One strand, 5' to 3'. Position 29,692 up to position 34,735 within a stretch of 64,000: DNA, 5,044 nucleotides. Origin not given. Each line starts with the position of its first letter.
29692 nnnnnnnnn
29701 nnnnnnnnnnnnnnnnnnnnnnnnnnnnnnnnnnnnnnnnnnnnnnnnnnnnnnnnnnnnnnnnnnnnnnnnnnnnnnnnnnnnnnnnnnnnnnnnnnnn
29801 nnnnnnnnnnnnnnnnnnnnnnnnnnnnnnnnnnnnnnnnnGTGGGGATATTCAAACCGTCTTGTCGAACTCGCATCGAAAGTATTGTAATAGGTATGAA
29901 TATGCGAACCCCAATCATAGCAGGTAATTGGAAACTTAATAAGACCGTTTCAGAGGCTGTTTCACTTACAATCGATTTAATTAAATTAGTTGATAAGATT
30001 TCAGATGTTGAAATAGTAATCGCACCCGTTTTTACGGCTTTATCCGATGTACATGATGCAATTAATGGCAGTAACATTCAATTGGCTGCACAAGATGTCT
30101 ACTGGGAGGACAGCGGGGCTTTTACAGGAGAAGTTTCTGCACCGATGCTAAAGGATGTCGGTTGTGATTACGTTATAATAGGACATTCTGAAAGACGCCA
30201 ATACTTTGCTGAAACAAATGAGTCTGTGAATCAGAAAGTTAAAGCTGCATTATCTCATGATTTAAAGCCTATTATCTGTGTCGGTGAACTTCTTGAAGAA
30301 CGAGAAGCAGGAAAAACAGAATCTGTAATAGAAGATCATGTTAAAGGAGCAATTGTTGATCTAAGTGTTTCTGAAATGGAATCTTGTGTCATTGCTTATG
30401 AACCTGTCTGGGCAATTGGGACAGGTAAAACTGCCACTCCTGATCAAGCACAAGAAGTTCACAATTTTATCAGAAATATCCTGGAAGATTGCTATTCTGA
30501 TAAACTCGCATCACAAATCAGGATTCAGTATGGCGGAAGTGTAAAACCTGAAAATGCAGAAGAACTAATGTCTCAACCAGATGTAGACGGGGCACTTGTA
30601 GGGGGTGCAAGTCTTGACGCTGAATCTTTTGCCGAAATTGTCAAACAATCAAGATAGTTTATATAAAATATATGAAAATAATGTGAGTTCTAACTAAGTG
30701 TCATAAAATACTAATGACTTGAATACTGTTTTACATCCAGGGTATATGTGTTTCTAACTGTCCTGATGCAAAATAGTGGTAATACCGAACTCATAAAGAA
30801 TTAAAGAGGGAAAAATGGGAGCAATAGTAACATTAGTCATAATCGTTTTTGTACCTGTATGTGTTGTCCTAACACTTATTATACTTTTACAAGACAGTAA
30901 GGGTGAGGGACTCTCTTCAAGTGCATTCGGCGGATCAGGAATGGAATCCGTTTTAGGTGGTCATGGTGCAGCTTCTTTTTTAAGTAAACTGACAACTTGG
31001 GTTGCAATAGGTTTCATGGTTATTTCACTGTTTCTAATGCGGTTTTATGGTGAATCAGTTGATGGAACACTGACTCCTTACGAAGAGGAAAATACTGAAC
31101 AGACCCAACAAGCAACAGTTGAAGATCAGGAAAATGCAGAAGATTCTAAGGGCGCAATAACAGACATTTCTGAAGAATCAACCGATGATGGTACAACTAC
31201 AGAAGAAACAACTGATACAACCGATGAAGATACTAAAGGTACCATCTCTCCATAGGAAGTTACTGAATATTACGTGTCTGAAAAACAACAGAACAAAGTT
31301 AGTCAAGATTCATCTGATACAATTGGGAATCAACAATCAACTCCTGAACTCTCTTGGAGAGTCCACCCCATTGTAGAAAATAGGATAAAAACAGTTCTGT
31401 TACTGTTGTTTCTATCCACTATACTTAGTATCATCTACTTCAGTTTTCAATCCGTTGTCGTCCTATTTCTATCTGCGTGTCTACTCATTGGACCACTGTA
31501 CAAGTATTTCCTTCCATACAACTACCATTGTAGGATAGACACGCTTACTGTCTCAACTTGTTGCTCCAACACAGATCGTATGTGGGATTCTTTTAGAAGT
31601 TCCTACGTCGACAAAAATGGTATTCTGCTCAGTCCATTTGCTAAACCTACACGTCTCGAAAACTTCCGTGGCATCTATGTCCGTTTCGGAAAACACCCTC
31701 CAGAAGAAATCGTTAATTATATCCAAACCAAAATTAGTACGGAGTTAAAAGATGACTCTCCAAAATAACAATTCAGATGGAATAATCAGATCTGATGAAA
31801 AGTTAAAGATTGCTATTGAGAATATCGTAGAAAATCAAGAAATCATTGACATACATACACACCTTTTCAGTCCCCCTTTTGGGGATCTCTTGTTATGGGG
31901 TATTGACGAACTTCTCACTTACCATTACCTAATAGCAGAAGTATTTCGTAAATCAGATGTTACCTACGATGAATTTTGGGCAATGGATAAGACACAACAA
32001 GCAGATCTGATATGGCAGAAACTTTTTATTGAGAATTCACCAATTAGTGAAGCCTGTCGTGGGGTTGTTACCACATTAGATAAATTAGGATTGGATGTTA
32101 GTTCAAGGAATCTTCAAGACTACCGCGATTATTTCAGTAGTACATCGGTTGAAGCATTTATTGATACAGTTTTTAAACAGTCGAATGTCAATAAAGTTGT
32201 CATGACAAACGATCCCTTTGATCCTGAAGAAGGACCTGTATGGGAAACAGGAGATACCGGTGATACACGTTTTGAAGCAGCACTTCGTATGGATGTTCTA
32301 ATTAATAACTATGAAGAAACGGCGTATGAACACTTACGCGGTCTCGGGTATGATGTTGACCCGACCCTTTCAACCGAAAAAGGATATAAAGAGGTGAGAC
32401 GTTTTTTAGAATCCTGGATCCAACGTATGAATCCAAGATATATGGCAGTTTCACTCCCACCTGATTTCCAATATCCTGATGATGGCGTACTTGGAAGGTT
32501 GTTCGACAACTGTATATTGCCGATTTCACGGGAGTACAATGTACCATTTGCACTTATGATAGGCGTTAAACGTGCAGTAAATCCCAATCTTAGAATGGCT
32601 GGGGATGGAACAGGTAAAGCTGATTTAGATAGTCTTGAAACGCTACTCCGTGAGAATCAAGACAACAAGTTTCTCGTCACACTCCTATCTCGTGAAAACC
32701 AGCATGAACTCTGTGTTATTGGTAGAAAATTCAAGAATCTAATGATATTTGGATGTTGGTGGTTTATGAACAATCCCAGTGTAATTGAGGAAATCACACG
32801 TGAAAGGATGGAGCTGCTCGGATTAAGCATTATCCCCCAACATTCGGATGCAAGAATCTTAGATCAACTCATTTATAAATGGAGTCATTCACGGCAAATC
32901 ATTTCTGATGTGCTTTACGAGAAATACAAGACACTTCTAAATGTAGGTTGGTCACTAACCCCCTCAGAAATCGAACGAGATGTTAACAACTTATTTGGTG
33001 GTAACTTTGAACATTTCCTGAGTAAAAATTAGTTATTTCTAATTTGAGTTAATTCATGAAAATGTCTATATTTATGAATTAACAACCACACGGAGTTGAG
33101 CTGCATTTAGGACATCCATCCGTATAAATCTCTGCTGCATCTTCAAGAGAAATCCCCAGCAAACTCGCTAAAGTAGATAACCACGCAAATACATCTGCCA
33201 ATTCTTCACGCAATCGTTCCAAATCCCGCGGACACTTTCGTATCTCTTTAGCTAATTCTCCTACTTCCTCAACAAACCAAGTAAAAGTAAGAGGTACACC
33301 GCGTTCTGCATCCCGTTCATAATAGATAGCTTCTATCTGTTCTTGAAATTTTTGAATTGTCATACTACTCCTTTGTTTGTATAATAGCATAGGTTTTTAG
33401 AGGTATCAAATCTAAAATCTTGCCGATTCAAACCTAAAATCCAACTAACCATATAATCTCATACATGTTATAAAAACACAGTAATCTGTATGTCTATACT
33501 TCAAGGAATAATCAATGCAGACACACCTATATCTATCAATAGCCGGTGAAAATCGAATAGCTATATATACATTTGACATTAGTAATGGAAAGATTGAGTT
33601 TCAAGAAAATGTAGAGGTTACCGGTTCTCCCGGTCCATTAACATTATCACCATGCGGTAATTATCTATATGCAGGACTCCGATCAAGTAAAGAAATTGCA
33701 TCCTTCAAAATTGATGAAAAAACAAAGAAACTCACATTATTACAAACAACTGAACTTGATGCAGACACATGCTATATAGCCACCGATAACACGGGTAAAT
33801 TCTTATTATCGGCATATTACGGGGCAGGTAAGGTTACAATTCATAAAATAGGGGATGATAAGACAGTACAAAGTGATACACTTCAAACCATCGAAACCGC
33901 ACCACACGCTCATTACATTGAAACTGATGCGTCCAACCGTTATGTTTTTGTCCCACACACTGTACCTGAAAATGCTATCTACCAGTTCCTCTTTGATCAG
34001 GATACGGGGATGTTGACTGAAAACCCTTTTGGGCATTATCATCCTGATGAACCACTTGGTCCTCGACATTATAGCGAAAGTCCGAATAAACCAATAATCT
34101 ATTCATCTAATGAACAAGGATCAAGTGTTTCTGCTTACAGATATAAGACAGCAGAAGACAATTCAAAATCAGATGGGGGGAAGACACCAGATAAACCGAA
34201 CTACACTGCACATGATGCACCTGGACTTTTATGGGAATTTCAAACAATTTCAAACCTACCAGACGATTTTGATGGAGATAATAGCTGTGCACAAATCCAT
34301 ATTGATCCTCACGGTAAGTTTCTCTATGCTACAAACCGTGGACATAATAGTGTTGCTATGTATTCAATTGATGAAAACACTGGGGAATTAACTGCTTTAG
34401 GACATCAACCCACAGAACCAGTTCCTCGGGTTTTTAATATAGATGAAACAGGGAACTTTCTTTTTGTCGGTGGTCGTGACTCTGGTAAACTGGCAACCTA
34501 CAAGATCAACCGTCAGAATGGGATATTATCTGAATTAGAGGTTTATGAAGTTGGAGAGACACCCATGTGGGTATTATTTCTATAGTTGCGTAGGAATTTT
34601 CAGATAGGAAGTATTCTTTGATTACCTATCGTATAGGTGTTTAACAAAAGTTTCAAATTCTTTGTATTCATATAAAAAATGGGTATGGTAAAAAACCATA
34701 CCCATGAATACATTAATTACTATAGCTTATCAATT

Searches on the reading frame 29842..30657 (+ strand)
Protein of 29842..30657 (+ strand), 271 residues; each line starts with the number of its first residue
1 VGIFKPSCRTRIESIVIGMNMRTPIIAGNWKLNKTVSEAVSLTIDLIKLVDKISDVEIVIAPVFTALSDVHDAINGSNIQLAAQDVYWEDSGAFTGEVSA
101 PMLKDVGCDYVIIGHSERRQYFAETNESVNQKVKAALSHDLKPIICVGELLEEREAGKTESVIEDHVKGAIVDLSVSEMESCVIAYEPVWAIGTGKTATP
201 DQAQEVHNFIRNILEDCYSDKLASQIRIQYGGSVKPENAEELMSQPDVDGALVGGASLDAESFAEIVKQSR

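Call 89: search_protein_families(library=pfam, proteins=[window:29842-30657:+], max_evalue=0.00001)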
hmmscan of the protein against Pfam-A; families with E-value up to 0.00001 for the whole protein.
window:29842-30657:+ (271 aa): 1 family
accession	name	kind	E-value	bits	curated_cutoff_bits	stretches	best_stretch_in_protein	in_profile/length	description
PF00121.24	TIM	-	7.9e-103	343.7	20.1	1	24-269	1-244/245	Triosephosphate isomerase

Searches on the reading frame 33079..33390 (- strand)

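Call 89: search_protein_families(library=pfam, proteins=[window:33079-33390:-], max_evalue=0.00001)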
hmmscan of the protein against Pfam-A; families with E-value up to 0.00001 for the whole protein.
window:33079-33390:- (103 aa): 1 family
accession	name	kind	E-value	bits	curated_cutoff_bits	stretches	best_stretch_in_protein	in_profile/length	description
PF03819.22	MazG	-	2.8e-10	40.8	22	1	37-87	8-60/74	MazG nucleotide pyrophosphohydrolase domain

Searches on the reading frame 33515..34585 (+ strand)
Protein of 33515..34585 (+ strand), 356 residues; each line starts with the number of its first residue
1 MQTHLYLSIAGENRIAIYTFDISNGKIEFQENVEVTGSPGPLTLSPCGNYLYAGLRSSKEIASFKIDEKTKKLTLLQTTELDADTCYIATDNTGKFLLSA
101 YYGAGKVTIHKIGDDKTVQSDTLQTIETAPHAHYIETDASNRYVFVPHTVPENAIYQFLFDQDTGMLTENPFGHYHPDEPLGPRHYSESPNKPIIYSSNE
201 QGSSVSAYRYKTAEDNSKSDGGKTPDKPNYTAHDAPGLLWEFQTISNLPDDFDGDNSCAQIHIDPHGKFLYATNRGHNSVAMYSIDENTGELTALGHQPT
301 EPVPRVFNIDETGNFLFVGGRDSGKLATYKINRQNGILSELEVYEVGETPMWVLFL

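Call 89: search_protein_families(library=pfam, proteins=[window:33515-34585:+], max_evalue=0.00001)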
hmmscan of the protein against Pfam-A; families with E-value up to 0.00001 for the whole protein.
window:33515-34585:+ (356 aa): 1 family
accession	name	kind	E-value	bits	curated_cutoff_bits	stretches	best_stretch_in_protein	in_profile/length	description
PF10282.15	Lactonase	-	6.1e-69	233.3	21.7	1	14-355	14-344/344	Lactonase, 7-bladed beta-propeller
